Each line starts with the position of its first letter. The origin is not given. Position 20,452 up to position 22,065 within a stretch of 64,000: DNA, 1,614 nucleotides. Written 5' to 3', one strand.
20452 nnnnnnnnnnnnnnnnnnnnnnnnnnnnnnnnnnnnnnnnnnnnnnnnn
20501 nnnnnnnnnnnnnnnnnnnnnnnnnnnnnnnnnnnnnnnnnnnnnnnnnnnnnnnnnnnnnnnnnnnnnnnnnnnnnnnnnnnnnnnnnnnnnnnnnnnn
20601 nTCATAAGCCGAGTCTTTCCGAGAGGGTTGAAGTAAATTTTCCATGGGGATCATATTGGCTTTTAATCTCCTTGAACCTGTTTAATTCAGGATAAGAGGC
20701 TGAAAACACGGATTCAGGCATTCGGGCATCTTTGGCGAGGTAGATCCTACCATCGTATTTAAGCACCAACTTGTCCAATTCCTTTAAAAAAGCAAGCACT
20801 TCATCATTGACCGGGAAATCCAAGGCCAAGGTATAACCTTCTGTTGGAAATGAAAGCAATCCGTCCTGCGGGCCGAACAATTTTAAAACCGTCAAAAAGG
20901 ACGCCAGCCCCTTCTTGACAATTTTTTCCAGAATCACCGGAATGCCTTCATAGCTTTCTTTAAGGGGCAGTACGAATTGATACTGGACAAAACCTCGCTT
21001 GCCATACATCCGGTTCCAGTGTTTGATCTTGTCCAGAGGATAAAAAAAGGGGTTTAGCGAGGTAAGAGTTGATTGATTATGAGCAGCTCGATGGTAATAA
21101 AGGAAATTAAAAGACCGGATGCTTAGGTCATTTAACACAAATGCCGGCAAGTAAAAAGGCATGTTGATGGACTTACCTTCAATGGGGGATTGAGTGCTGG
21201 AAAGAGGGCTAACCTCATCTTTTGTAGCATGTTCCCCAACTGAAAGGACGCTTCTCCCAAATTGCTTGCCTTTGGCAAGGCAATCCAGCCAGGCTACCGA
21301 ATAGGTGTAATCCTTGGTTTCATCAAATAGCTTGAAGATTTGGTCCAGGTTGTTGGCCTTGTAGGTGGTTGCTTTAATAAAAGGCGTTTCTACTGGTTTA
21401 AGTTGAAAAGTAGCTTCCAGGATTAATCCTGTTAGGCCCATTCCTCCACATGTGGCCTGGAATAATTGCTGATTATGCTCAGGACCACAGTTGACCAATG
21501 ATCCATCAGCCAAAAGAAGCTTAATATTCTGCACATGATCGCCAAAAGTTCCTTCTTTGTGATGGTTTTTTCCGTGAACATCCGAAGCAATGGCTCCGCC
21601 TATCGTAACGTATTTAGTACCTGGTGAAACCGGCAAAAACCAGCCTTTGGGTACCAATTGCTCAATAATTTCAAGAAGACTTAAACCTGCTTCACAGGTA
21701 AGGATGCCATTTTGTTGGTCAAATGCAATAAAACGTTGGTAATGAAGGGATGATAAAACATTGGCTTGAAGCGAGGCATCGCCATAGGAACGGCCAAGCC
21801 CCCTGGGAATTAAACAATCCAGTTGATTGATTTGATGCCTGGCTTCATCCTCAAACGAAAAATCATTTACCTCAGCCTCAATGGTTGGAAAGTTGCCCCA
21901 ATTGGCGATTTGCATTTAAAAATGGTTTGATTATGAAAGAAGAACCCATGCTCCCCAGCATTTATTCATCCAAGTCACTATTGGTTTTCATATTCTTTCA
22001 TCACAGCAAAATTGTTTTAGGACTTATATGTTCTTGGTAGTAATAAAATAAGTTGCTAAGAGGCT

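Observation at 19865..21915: DprE1/DprE2-like heteromeric epimerase pair in a Bacteroidota genome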

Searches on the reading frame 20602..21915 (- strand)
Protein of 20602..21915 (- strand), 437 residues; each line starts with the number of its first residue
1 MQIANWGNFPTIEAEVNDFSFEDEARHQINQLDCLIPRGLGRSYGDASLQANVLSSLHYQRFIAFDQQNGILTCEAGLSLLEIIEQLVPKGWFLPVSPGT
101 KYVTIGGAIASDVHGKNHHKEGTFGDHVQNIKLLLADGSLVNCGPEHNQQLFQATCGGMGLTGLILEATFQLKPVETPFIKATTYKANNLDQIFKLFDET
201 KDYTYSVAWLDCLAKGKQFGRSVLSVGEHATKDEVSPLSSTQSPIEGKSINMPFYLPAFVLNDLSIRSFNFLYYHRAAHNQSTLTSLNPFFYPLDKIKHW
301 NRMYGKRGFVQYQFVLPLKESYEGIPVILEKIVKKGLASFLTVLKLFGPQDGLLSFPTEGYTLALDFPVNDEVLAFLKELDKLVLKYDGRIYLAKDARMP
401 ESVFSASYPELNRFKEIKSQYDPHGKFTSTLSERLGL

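Call 5: search_protein_families(library=pfam, proteins=[window:20602-21915:-])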
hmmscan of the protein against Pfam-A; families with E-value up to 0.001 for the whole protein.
window:20602-21915:- (437 aa): 2 families
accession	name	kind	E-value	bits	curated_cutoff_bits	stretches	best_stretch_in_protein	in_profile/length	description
PF01565.28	FAD_binding_4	-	3.8e-20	72.4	26.4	1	35-144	27-139/139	FAD binding domain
PF04030.19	ALO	-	9.4e-07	29.2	23.1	1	371-433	194-256/258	D-arabinono-1,4-lactone oxidase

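Call 6: search_protein_families(library=ncbifam, proteins=[window:20602-21915:-])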
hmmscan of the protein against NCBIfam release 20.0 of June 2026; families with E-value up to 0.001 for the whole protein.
window:20602-21915:- (437 aa): 8 families
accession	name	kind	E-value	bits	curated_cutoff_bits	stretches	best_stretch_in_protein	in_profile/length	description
NF053785.1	DcplphribOxDprE1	equivalog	2.8e-131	438.8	500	1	3-437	5-449/449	decaprenylphosphoryl-beta-D-ribose oxidase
TIGR01678.1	FAD_lactone_ox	subfamily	8.2e-19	67.8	396.8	1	54-199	60-202/438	sugar 1,4-lactone oxidase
TIGR01677.1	pln_FAD_oxido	subfamily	1.6e-16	59.9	383.1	1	46-203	78-242/560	FAD-dependent oxidoreductase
TIGR01679.1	bact_FAD_ox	subfamily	9.6e-15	54.4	292.25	2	38-175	38-175/419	FAD-linked oxidoreductase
TIGR00387.1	glcD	equivalog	4.4e-11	42.3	567.9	1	36-167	25-165/413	glycolate oxidase subunit GlcD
NF008439.0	PRK11282.1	equivalog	9e-10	37.9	284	1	43-197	35-193/358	glycolate oxidase subunit GlcE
NF049975.1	2HglutDHaseYdiJ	equivalog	6.3e-08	30.8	1350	1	34-155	80-204/1018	D-2-hydroxyglutarate dehydrogenase YdiJ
NF041227.1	BagG_FevA2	exception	3.4e-05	22.7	850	1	53-179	89-214/455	bagremycin/ferroverdin biosynthesis FAD-dependent oxygenase BagG/FevA2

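Call 7: search_solved_structures(query=window:20602-21915:-, show_alignments=2)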
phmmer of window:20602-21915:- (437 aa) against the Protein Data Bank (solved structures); distinct sequences matched with E-value up to 0.001: 35.
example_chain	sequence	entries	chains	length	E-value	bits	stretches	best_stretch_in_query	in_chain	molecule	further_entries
4aut_A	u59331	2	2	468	5.2e-86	292.5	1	35-436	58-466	DECAPRENYL-PHOSPHORYL-BETA-D-RIBOFURANOSE-2-OXIDOREDUCTASE | DprE1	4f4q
21gq_A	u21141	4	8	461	5.5e-83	282.6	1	36-436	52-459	Decaprenylphosphoryl-beta-D-ribose oxidase | Oxidoreductase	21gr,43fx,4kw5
6hfv_A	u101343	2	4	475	6.1e-83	282.4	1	36-436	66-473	Decaprenylphosphoryl-beta-D-ribose oxidase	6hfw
5oep_A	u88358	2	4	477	6.2e-83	282.4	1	36-436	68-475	Decaprenylphosphoryl-beta-D-ribose oxidase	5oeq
4p8c_A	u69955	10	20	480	6.3e-83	282.4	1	36-436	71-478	Probable decaprenylphosphoryl-beta-D-ribose oxidase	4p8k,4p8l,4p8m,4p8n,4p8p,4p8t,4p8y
4fdn_A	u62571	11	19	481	6.3e-83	282.4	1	36-436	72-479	oxidoreductase DprE1 | Probable decaprenylphosphoryl-beta-D-ribose oxidase | decaprenylphosphoryl-beta-D-ribose oxidase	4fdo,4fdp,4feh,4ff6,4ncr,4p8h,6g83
5oel_A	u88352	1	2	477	3.1e-82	280.1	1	36-436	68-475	Decaprenylphosphoryl-beta-D-ribose oxidase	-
21gt_B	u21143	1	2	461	3.8e-82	279.8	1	36-436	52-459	Decaprenylphosphoryl-beta-D-ribose oxidase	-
4g3t_A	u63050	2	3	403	5.5e-82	279.3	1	57-436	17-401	oxidoreductase DprE1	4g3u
8ot8_A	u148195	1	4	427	2.8e-11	46.3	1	3-208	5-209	FAD-binding protein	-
6lpn_A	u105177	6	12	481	3e-07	33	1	52-167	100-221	D-2-hydroxyglutarate dehydrogenase, mitochondrial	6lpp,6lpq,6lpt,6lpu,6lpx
4ml8_A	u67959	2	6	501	3.1e-07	33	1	52-176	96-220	Cytokinin oxidase 2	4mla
2vfr_A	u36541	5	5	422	5.2e-07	32.2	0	73-175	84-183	XYLITOL OXIDASE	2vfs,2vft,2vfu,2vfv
7qh2_C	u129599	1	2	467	6.1e-07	32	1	59-172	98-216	Lactate dehydrogenase (NAD(+),ferredoxin) subunit LctD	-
8jdc_A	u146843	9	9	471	5e-06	29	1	34-168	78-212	Probable D-lactate dehydrogenase, mitochondrial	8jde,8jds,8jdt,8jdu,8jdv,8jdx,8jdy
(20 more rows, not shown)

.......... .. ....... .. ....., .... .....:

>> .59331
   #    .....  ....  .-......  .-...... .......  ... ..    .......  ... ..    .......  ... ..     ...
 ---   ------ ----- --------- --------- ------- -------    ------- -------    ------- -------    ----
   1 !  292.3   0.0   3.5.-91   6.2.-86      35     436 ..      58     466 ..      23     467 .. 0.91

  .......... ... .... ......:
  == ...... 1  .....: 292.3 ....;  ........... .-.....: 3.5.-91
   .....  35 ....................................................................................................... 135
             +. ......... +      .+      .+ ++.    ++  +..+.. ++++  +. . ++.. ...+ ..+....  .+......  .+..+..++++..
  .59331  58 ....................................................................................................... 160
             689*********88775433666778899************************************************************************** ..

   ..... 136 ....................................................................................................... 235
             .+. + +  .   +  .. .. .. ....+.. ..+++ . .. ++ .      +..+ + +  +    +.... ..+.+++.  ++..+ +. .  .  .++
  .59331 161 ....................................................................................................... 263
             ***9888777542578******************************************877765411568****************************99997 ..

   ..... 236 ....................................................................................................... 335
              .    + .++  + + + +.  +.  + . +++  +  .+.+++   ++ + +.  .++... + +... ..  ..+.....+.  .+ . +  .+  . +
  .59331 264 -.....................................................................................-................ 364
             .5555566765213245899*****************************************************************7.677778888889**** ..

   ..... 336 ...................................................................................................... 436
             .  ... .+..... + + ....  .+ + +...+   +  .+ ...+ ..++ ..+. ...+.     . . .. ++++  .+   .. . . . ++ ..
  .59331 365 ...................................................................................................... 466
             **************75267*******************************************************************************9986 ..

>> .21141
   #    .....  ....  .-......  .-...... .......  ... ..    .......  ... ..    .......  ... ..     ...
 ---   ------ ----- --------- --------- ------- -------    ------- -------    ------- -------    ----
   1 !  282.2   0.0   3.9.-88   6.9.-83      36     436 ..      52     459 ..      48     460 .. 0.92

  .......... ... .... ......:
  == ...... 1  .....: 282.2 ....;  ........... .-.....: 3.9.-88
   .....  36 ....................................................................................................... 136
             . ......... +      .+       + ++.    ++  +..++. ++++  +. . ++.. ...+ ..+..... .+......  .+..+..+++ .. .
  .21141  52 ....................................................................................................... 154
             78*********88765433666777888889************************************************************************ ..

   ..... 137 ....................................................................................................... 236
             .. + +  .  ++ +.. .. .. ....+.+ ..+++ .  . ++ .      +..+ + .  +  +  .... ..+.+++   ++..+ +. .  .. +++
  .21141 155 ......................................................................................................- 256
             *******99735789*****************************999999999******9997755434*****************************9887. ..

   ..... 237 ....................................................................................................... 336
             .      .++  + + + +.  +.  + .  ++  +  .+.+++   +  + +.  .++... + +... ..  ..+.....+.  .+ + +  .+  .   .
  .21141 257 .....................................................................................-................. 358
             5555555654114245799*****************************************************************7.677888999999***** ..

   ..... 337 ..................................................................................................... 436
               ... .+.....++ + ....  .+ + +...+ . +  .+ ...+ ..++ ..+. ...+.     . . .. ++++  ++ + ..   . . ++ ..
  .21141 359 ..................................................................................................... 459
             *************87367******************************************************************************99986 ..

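Call 18: find_homologous_proteins(query=window:20602-21915:-, max_evalue=1e-10)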
Query window:20602-21915:- (437 aa): 8000 proteins with E <= 1e-10 among 8000 candidates; the best 120 are listed.
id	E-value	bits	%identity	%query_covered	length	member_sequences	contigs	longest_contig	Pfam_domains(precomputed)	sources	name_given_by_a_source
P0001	3.7e-280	947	94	100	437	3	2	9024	PF04030.20,PF01565.29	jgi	-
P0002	3.8e-174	598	59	100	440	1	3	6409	PF04030.20,PF01565.29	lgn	-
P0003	5.4e-162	558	55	100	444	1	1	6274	PF01565.29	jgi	jgi:decaprenylphospho-beta-D-ribofuranose 2-oxidase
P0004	1.6e-161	556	55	100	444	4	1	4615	PF01565.29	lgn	-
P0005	2.3e-161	556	55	100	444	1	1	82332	PF01565.29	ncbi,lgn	-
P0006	5.6e-161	554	55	100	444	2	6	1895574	PF04030.20,PF01565.29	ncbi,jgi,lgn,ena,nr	ncbi:MAG: FAD-binding oxidoreductase [Ignavibacteria bacterium]|nr:FAD-binding oxidoreductase [Ignav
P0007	5.7e-161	554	53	100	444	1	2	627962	PF01565.29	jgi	jgi:FAD/FMN-containing dehydrogenase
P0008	6.6e-161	554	55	99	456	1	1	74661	PF01565.29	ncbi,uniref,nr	ncbi:FAD-binding oxidoreductase [Chondrinema litorale]|uniref:FAD-binding oxidoreductase n=1 Tax=Cho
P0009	7.2e-161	554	54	100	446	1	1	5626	PF01565.29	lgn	-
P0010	9.8e-161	554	54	100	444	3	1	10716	PF04030.20,PF01565.29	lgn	-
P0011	1.1e-160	554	55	100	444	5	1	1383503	PF01565.29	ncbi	-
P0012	1.1e-160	553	55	99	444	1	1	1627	PF01565.29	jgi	jgi:decaprenylphospho-beta-D-ribofuranose 2-oxidase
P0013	2.3e-160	552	54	100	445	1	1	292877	PF01565.29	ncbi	-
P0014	4.3e-160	552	54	100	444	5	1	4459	PF01565.29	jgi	jgi:decaprenylphospho-beta-D-ribofuranose 2-oxidase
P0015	7.4e-160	551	53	100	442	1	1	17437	PF01565.29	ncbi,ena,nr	ncbi:MAG: FAD-binding oxidoreductase [Fulvivirga sp.]|nr:FAD-binding oxidoreductase [Fulvivirga sp.]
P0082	1.2e-156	540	54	100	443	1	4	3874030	PF01565.29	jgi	jgi:decaprenylphospho-beta-D-ribofuranose 2-oxidase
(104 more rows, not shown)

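Call 19: find_encoding_contigs(protein=window:20602-21915:-, flank=10000, max_places=6)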
Protein window:20602-21915:- (437 aa): 1 contig read that carries it; 1 place shown.
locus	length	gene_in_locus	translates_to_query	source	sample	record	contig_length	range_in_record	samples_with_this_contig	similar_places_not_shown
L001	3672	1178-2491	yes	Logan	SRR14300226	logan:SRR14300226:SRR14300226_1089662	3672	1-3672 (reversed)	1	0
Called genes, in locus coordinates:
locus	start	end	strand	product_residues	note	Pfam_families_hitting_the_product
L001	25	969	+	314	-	PF01370:Epimerase, PF04321:RmlD_sub_bind, PF16363:GDP_Man_Dehyd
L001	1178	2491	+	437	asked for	PF01565:FAD_binding_4, PF04030:ALO (weak)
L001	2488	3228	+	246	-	PF00106:adh_short, PF13561:adh_short_C2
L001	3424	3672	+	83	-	?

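Call 20: find_encoding_contigs(protein=P0082, flank=10000, max_places=2)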
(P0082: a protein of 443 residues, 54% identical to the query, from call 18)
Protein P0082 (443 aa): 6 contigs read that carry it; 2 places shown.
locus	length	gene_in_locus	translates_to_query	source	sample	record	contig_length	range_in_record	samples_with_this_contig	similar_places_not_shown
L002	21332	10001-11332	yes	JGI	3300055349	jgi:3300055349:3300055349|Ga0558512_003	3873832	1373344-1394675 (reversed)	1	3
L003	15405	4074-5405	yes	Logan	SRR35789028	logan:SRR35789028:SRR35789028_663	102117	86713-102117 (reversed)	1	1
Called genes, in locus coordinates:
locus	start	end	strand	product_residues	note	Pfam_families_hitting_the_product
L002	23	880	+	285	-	PF01061:ABC2_membrane, PF12698:ABC2_membrane_3 (weak)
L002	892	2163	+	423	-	PF00005:ABC_tran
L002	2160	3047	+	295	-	PF00535:Glycos_transf_2, PF10111:Glyco_tranf_2_2, PF13641:Glyco_tranf_2_3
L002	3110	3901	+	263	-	PF05575:V_cholerae_RfbT, PF02475:TRM5-TYW2_MTfase (weak), PF05050:Methyltransf_21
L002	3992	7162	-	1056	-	PF03422:CBM_6, PF18099:CBM_35_2, PF03422:CBM_6, PF18099:CBM_35_2, PF03422:CBM_6, PF18099:CBM_35_2, PF03422:CBM_6, PF18099:CBM_35_2, +9 more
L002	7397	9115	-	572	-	-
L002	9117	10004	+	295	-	PF01040:UbiA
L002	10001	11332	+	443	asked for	PF01565:FAD_binding_4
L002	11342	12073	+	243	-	PF00106:adh_short, PF13561:adh_short_C2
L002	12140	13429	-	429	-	PF13385:Laminin_G_3, PF18962:Por_Secre_tail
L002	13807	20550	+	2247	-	PF00041:fn3 (weak), PF00041:fn3, PF07691:PA14, PF10528:GLEYA, PF07691:PA14, PF17963:Big_9 (weak), PF00041:fn3, PF18962:Por_Secre_tail, +5 more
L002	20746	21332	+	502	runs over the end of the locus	PF04932:Wzy_C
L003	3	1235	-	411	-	?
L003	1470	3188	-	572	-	-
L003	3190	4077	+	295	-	PF01040:UbiA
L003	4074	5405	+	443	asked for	PF01565:FAD_binding_4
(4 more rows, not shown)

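Call 21: find_encoding_contigs(protein=P0006, flank=10000, max_places=2)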
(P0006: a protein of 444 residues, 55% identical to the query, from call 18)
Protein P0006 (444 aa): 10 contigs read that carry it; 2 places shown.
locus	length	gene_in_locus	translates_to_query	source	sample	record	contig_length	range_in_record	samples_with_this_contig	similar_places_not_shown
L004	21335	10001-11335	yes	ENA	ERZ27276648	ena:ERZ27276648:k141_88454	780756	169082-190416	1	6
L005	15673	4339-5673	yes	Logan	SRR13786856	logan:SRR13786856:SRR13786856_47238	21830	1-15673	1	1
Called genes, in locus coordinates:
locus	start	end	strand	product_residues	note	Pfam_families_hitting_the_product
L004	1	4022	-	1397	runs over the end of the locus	-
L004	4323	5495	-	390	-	PF01420:Methylase_S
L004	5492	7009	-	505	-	PF12161:HsdM_N, PF02384:N6_Mtase, PF01170:UPF0020, PF07669:Eco57I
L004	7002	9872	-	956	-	PF04313:HSDR_N, PF00270:DEAD, PF04851:ResIII, PF18766:SWI2_SNF2, PF08463:EcoEI_R_C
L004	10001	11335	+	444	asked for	PF01565:FAD_binding_4, PF04030:ALO (weak)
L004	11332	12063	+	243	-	PF00106:adh_short, PF08659:KR, PF13561:adh_short_C2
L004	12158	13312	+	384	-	PF00155:Aminotran_1_2, PF01041:DegT_DnrJ_EryC1, PF01053:Cys_Met_Meta_PP, PF01212:Beta_elim_lyase, PF05889:SepSecS (weak)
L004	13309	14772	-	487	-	PF01120:Alpha_L_fucos, PF00754:F5_F8_type_C, PF22633:F5_F8_type_C_2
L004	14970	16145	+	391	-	PF02706:Wzz (weak)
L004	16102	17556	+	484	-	PF04932:Wzy_C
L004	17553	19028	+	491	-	PF01943:Polysacc_synt, PF13440:Polysacc_synt_3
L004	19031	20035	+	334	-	PF00535:Glycos_transf_2, PF10111:Glyco_tranf_2_2 (weak)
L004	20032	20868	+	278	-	-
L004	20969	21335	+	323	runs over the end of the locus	PF13793:Pribosyltran_N, PF00156:Pribosyltran, PF14572:Pribosyl_synth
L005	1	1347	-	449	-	?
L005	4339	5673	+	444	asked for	PF01565:FAD_binding_4, PF04030:ALO (weak)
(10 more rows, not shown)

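Call 22: find_encoding_contigs(protein=P0008, flank=10000, max_places=2)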
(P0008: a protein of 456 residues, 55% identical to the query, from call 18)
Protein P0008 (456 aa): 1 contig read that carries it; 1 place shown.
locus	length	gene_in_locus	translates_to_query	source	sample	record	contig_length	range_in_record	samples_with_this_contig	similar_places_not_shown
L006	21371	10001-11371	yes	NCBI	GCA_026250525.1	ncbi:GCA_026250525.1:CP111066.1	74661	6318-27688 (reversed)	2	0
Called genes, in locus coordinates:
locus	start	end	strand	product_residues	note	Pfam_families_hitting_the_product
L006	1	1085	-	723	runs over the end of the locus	PF02706:Wzz (faint), PF01656:CbiA (faint)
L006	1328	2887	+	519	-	-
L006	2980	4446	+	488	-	PF11028:TMEM260_N (weak)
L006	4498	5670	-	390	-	PF01527:HTH_Tnp_1 (faint), PF13384:HTH_23 (faint), PF13276:HTH_21, PF00665:rve, PF13683:rve_3, PF13333:rve_2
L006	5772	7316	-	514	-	PF13231:PMT_2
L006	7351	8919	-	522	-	-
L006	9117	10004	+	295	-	PF01040:UbiA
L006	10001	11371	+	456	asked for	PF01565:FAD_binding_4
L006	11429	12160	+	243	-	PF00106:adh_short, PF13561:adh_short_C2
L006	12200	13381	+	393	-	PF01757:Acyl_transf_3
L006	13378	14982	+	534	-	PF13231:PMT_2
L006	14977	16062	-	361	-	PF01757:Acyl_transf_3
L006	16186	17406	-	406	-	-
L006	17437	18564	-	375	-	-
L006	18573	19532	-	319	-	PF01051:Rep3_N, PF21205:Rep3_C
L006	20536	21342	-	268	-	PF02498:Bro-N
